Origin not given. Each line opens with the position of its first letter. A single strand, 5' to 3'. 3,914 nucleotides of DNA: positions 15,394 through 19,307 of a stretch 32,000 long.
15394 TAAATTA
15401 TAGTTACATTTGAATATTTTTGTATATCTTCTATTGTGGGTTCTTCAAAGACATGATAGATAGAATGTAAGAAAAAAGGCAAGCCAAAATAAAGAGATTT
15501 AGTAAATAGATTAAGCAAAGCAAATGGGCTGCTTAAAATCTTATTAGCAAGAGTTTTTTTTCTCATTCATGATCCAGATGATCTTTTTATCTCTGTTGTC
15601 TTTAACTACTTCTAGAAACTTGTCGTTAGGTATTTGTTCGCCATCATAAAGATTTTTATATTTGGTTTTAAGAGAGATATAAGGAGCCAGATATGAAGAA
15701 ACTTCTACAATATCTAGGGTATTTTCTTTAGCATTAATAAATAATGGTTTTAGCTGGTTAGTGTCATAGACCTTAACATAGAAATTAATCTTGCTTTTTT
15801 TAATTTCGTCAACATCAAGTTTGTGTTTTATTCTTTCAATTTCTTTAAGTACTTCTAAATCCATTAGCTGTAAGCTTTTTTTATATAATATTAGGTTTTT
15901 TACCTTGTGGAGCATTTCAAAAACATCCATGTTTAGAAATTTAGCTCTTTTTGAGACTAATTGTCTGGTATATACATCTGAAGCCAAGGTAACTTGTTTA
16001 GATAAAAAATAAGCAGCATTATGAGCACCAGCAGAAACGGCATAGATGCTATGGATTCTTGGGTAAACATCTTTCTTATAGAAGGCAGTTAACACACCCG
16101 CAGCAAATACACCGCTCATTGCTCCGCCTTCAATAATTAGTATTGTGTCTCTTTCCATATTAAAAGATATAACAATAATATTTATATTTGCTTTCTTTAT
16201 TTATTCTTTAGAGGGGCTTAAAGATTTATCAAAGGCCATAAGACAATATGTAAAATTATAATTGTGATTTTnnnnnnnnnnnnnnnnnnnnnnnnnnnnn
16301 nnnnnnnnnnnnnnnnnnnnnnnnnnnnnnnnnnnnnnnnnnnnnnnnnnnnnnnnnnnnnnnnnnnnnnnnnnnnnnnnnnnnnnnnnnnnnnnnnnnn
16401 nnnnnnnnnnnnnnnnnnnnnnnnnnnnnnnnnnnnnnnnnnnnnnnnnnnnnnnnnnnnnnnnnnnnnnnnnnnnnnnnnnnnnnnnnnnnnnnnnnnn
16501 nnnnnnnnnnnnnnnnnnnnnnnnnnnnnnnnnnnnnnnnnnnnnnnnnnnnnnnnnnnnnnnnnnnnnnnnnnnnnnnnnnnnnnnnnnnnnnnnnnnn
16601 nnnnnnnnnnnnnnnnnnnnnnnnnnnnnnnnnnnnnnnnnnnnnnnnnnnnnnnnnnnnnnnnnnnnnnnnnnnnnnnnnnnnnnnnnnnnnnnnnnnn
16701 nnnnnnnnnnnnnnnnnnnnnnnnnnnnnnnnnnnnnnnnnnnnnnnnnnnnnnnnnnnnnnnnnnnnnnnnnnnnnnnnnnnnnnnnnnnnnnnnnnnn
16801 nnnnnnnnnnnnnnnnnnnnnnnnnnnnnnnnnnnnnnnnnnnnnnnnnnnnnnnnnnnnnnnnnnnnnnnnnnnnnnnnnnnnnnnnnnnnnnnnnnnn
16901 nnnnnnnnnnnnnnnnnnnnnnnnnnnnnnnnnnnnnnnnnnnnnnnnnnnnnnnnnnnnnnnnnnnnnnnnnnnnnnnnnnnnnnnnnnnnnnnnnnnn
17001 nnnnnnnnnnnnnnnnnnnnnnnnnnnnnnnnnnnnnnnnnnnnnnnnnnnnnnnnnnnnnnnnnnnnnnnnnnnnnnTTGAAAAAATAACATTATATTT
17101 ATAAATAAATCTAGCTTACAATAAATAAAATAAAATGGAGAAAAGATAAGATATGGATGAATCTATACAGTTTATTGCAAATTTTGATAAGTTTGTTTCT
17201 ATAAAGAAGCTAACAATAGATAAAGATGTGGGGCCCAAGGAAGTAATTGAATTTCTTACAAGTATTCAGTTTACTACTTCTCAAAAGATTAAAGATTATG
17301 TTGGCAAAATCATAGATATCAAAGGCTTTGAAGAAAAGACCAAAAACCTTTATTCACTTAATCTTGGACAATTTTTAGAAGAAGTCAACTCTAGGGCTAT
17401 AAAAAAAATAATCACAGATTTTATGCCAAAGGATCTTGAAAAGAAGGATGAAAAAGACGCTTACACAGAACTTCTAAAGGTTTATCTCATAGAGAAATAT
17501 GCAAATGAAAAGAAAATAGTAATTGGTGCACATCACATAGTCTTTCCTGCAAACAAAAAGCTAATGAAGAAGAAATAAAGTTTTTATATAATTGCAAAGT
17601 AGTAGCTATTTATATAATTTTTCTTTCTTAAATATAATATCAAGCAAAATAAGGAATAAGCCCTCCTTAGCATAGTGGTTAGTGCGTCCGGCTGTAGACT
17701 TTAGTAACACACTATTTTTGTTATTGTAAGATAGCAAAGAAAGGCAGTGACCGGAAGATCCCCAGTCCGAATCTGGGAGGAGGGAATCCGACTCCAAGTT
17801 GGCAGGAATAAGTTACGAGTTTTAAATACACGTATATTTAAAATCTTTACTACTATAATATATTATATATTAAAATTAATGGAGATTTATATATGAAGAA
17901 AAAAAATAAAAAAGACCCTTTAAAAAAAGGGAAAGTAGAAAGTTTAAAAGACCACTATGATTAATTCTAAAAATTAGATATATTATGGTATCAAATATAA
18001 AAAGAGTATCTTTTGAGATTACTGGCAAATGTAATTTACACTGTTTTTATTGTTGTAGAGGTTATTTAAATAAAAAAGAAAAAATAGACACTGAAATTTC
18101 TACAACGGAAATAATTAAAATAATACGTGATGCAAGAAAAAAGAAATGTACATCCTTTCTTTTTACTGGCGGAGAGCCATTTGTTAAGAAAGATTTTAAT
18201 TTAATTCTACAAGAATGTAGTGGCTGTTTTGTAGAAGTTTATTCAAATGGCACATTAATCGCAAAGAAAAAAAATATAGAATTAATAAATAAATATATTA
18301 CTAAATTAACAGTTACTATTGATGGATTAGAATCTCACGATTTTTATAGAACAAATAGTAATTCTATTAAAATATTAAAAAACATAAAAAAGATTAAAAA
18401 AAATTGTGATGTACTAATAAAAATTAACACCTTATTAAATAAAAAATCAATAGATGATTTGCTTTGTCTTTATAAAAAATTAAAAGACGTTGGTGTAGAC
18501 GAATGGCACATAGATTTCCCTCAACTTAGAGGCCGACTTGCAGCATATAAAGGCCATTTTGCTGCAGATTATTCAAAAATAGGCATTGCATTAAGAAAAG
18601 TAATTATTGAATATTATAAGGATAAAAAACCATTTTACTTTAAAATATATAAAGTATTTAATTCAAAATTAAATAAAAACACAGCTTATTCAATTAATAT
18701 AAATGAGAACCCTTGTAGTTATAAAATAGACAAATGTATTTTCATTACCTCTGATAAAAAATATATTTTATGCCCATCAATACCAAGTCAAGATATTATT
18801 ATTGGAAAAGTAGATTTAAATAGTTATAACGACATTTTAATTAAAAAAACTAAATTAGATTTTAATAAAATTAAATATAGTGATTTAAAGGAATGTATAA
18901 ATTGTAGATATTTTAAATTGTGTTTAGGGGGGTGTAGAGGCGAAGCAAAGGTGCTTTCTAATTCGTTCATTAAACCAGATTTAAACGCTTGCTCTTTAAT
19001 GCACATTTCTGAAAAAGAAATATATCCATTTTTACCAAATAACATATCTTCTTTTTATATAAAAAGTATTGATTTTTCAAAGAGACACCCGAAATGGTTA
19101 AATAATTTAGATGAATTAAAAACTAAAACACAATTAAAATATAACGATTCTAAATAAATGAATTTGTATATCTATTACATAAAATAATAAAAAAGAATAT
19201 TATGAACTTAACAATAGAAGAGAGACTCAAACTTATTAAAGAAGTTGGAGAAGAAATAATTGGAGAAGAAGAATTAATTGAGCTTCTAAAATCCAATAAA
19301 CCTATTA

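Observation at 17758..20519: Decayed copy of the tRNA-Tyr 3' end 2.7 kb downstream brackets a short ORF, a radical SAM/SPASM gene and tyrS: an att-like scar without an integrase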

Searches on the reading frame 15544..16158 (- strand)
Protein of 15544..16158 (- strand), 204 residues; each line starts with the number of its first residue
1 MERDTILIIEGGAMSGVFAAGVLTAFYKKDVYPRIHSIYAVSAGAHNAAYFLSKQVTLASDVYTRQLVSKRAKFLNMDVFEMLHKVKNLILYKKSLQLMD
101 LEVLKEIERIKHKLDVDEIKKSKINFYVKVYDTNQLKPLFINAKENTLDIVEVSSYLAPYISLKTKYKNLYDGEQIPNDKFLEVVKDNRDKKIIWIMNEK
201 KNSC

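Call 11: search_protein_families(library=pfam, proteins=[window:15544-16158:-], max_evalue=0.01)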
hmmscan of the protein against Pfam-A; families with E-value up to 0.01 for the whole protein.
window:15544-16158:- (204 aa): 1 family
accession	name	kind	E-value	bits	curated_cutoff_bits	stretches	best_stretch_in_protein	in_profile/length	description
PF01734.28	Patatin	-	1.2e-07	32.6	27.7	1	7-100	1-91/191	Patatin-like phospholipase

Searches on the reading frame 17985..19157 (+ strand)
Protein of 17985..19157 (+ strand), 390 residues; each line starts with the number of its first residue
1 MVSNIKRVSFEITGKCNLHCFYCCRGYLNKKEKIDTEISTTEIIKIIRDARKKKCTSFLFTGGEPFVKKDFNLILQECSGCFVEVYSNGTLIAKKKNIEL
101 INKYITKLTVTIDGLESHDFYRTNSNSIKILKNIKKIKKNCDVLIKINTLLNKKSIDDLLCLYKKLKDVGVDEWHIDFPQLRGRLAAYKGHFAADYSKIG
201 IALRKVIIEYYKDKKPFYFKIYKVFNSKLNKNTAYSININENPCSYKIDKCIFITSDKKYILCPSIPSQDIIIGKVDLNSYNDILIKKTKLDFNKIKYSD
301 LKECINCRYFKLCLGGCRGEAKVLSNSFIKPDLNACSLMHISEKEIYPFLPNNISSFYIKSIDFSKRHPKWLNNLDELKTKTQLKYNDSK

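Call 11: search_protein_families(library=pfam, proteins=[window:17985-19157:+], max_evalue=0.01)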
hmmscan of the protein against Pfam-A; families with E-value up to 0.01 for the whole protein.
window:17985-19157:+ (390 aa): 2 families
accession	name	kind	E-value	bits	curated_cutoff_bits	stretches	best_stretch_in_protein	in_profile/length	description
PF04055.27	Radical_SAM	-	2.5e-14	54.2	29.5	1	11-151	2-150/166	Radical SAM superfamily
PF13353.11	Fer4_12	-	8.1e-05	23.4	22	1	15-115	14-116/137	4Fe-4S single cluster domain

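Call 57: search_protein_families(library=ncbifam, proteins=[window:17985-19157:+], max_evalue=0.001)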
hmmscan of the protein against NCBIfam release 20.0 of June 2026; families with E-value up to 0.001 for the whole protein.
window:17985-19157:+ (390 aa): 59 families (the best 25 are shown)
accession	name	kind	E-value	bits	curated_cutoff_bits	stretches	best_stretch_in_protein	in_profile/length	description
TIGR04545.1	rSAM_ahbD_hemeb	equivalog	1.3e-23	84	500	1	8-329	2-329/339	heme b synthase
TIGR04250.1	SCM_rSAM_ScmE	equivalog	2e-20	73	400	1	6-169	3-169/358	SynChlorMet cassette radical SAM/SPASM protein ScmE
TIGR04103.1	rSAM_nif11_3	equivalog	2e-20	72.8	725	1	6-184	5-183/412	nif11-class peptide radical SAM maturase 3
TIGR04133.1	rSAM_w_lipo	hypoth_equivalog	4.7e-19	68.5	425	1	5-316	23-330/350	TIGR04133 family radical SAM/SPASM protein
TIGR04347.1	pseudo_SAM_Halo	equivalog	1.4e-18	67.3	525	1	8-175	40-208/390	TIGR04347 family pseudo-SAM/SPASM protein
NF045574.1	sacti_mat_StsB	exception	1.8e-18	66.6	625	1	4-174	94-264/466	StsB family radical SAM/SPASM domain sactipeptide maturase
TIGR04546.1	rSAM_ahbC_deAc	equivalog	4.7e-18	65.1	650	1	8-171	41-205/390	12,18-didecarboxysiroheme deacetylase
TIGR02666.1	moaA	equivalog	5.3e-18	65.1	284.05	1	9-157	13-170/336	GTP 3',8-cyclase MoaA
TIGR04317.1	W_rSAM_matur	equivalog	1.8e-17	63.5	380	1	4-314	2-320/349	tungsten cofactor oxidoreductase radical SAM maturase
TIGR04051.1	rSAM_NirJ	equivalog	4.5e-17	62.1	515.45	1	10-191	6-188/354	heme d1 biosynthesis radical SAM protein NirJ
TIGR02668.1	moaA_archaeal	equivalog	5.7e-17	61.7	325.25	1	5-163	9-173/303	GTP 3',8-cyclase MoaA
TIGR04053.2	TIGR04053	equivalog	2e-16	60.2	395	1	8-185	10-192/366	TIGR04053 family radical SAM/SPASM domain-containing protein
TIGR04054.1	rSAM_NirJ1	equivalog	3.1e-16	59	650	1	8-167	38-201/387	putative heme d1 biosynthesis radical SAM protein NirJ1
NF050035.1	rSAM_WgK_link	exception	3.5e-16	59.1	650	1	8-164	11-169/367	radical SAM/SPASM peptide maturase WgkB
NF047865.1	rSAM_PapB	equivalog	8.3e-16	58.1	340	1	5-330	2-329/330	PapB family radical SAM/SPASM ranthipeptide maturase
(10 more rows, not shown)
